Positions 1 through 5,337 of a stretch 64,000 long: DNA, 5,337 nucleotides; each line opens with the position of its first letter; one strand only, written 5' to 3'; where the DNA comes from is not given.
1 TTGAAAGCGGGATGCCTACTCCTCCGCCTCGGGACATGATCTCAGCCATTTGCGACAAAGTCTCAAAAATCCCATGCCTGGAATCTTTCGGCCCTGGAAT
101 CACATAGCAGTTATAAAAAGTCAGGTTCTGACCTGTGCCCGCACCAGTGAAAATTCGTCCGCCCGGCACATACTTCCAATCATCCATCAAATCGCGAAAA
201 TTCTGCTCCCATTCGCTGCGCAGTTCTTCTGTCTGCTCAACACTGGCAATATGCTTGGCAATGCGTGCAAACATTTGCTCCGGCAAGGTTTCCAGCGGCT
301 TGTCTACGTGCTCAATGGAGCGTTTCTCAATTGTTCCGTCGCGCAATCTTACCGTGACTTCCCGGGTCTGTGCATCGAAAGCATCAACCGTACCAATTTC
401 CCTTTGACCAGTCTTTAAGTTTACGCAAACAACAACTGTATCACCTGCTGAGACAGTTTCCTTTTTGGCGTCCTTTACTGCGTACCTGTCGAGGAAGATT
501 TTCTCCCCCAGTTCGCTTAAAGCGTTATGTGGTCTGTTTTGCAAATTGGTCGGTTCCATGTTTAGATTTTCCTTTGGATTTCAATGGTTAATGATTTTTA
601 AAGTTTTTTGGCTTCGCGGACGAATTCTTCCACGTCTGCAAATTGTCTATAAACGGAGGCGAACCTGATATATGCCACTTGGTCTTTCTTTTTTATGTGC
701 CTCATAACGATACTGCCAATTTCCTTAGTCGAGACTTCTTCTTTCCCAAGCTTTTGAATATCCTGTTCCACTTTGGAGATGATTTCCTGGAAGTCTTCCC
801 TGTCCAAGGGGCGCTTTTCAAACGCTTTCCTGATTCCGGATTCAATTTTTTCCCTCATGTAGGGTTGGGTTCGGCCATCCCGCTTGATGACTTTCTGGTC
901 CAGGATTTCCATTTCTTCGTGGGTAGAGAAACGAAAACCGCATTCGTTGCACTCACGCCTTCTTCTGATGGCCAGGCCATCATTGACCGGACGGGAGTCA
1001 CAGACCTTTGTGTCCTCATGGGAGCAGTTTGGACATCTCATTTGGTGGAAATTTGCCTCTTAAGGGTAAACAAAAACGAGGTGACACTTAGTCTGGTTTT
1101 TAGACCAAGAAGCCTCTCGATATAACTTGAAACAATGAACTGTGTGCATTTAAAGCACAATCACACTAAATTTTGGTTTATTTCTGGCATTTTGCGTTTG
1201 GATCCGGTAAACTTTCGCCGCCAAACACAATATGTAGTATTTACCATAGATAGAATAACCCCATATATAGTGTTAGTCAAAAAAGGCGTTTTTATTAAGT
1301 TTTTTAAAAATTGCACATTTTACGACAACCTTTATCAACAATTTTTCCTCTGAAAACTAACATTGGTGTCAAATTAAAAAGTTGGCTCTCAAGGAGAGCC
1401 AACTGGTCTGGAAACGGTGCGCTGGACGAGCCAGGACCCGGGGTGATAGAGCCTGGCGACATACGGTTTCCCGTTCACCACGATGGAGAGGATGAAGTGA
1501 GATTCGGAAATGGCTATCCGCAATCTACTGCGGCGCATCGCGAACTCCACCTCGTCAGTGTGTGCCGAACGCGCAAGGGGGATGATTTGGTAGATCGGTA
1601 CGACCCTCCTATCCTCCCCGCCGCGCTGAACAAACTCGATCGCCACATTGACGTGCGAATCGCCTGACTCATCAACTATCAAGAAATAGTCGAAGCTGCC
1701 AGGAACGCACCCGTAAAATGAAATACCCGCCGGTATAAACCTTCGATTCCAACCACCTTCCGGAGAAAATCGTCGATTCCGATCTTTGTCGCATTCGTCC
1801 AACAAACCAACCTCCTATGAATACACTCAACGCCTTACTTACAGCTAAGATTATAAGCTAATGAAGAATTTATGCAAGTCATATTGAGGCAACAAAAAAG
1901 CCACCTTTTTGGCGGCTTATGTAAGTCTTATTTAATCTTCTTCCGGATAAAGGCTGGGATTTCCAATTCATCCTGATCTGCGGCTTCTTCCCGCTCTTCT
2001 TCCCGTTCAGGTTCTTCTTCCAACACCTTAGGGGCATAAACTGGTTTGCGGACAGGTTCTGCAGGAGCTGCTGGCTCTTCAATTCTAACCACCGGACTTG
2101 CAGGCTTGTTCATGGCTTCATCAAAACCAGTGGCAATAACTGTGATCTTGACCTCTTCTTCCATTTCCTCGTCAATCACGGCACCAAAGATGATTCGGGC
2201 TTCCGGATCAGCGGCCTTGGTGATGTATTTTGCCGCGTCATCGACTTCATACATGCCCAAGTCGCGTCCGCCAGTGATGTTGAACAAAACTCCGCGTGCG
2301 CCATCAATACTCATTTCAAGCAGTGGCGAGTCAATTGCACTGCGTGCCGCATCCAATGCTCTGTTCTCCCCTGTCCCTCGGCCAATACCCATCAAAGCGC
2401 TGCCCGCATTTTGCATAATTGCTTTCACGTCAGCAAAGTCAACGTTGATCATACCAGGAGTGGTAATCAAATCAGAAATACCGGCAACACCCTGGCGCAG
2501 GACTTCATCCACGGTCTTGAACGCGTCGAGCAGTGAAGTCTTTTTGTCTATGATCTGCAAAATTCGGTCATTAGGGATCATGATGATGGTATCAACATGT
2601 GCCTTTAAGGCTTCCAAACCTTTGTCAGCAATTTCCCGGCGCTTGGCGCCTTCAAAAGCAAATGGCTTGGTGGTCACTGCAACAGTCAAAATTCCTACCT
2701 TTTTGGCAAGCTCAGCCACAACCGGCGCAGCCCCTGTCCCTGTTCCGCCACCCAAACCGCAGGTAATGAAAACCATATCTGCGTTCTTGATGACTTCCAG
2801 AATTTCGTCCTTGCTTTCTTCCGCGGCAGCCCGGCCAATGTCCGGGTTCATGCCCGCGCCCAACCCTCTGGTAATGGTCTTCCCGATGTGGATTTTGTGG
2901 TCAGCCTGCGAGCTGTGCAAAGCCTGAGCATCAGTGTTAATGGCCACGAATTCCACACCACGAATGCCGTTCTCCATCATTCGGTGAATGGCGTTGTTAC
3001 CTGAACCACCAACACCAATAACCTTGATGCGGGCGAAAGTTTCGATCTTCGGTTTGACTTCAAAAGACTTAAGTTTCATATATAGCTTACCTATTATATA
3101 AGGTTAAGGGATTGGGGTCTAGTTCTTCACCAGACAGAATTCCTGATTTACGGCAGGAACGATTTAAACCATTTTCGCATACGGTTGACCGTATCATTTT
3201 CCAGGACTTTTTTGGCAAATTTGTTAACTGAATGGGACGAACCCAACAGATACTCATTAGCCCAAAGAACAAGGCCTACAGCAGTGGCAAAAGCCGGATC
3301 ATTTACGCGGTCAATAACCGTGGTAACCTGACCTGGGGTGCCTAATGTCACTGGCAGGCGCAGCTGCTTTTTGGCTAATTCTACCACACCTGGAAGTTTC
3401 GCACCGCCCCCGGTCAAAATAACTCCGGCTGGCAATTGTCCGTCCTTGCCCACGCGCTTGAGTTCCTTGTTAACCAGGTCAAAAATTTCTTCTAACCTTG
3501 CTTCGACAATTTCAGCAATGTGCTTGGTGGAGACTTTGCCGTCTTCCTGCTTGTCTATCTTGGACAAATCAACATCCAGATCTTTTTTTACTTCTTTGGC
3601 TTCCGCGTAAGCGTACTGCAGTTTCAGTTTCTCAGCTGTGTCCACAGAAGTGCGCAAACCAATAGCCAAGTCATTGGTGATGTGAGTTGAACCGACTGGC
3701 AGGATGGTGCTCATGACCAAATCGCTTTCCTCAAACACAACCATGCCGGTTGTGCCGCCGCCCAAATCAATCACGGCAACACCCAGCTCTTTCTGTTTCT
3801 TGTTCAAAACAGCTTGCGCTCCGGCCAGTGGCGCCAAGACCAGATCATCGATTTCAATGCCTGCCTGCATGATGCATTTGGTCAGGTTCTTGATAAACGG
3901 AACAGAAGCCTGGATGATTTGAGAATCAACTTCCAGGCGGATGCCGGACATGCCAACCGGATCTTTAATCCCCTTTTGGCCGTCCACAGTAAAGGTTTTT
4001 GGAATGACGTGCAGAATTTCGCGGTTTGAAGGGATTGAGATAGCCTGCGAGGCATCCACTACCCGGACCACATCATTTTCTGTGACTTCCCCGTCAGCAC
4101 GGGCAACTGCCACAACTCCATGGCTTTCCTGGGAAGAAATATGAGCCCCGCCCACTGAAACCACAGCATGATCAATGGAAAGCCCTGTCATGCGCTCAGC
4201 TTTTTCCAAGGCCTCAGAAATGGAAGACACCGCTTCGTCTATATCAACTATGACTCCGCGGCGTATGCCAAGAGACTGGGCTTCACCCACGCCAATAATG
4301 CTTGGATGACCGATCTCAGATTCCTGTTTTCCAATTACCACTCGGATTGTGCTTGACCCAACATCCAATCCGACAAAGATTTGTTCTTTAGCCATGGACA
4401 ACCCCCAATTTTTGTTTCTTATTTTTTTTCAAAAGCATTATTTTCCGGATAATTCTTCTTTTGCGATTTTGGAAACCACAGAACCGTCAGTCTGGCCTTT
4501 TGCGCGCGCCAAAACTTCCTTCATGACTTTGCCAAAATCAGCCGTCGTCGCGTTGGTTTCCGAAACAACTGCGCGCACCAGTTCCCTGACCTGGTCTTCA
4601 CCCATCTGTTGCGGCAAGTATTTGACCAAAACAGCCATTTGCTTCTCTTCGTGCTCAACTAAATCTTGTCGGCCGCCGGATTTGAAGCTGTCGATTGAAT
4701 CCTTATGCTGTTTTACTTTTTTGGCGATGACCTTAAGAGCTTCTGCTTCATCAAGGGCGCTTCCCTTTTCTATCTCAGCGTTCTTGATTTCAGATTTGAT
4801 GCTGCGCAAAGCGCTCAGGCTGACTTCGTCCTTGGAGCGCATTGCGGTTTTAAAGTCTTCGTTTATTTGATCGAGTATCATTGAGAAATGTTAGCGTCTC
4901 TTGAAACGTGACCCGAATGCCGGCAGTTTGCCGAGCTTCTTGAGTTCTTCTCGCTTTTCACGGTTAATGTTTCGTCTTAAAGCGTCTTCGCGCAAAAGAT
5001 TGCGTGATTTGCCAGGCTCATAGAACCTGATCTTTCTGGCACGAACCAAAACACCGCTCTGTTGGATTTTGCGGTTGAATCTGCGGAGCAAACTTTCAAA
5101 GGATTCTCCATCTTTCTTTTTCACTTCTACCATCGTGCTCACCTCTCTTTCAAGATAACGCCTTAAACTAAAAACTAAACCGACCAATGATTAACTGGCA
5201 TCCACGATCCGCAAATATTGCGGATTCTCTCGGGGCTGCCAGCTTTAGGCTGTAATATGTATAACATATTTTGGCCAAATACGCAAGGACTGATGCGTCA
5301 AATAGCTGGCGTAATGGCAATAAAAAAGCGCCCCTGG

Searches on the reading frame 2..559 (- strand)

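Call 53: search_protein_families(library=pfam, max_evalue=1e-8, proteins=[window:2-559:-])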
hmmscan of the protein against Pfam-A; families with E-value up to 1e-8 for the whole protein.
window:2-559:- (186 aa): 1 family
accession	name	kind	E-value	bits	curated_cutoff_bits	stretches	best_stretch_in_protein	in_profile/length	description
PF00317.26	Ribonuc_red_lgN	-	1.9e-14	53.9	28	1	87-144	22-76/77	Ribonucleotide reductase, all-alpha domain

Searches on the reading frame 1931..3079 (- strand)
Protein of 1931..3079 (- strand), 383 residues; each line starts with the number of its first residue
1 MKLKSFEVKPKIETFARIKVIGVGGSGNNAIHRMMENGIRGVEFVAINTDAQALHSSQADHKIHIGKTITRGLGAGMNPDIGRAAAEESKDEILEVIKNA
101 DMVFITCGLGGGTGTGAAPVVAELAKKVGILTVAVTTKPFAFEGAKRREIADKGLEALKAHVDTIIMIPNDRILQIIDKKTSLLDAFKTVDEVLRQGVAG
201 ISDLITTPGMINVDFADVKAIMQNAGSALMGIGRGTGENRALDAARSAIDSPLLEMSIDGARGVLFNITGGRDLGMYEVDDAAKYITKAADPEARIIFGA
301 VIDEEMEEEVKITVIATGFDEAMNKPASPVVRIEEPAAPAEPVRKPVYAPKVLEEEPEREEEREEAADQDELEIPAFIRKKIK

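Call 53: search_protein_families(library=pfam, max_evalue=1e-8, proteins=[window:1931-3079:-])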
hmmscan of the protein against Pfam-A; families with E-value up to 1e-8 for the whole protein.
window:1931-3079:- (383 aa): 2 families
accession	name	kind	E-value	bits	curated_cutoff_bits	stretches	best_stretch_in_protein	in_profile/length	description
PF00091.31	Tubulin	-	1.2e-51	176.2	33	1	17-178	1-190/190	Tubulin/FtsZ family, GTPase domain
PF12327.13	FtsZ_C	-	5.2e-37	126.5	27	1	226-320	1-95/95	FtsZ family, C-terminal domain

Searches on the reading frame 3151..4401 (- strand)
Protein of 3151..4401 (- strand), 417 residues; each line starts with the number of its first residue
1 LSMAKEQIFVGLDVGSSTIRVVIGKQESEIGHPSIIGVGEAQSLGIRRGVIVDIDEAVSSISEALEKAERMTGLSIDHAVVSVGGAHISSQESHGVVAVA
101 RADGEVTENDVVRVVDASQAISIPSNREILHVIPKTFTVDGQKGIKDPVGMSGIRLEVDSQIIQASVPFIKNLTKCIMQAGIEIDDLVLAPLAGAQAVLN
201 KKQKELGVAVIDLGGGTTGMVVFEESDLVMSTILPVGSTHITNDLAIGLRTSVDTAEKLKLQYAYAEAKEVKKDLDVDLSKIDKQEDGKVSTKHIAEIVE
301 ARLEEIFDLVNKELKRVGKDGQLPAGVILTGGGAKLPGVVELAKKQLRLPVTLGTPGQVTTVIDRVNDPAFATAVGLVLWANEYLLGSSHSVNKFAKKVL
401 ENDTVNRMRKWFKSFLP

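Call 53: search_protein_families(library=pfam, max_evalue=1e-8, proteins=[window:3151-4401:-])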
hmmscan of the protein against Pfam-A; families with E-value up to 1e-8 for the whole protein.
window:3151-4401:- (417 aa): 3 families
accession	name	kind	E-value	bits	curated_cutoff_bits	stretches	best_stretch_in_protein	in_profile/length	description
PF14450.12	FtsA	-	8.4e-38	130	31.8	1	209-376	1-127/127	Cell division protein FtsA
PF02491.25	SHS2_FTSA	-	1.9e-30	105.4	25.4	1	85-163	1-78/79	SHS2 domain inserted in FTSA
PF06723.19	MreB_Mbl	-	5.1e-11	42.4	27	1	203-355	142-305/327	MreB/Mbl protein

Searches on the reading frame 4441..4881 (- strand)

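Call 53: search_protein_families(library=pfam, max_evalue=1e-8, proteins=[window:4441-4881:-])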
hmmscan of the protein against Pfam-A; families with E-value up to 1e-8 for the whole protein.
window:4441-4881:- (147 aa): 1 family
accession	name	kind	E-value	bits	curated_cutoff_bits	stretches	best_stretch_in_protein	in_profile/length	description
PF09424.15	YqeY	-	7.5e-44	149.7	27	1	4-144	2-143/143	Yqey-like protein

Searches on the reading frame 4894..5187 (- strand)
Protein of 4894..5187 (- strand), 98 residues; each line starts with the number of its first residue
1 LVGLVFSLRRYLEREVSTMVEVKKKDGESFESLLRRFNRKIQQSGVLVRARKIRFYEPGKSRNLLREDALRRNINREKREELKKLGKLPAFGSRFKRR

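Call 53: search_protein_families(library=pfam, max_evalue=1e-8, proteins=[window:4894-5187:-])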
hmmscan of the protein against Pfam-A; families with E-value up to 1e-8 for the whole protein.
window:4894-5187:- (98 aa): 1 family
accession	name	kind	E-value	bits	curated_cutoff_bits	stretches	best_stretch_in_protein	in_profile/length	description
PF01165.25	Ribosomal_S21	-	1e-10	41.6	27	1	22-73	2-54/55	Ribosomal protein S21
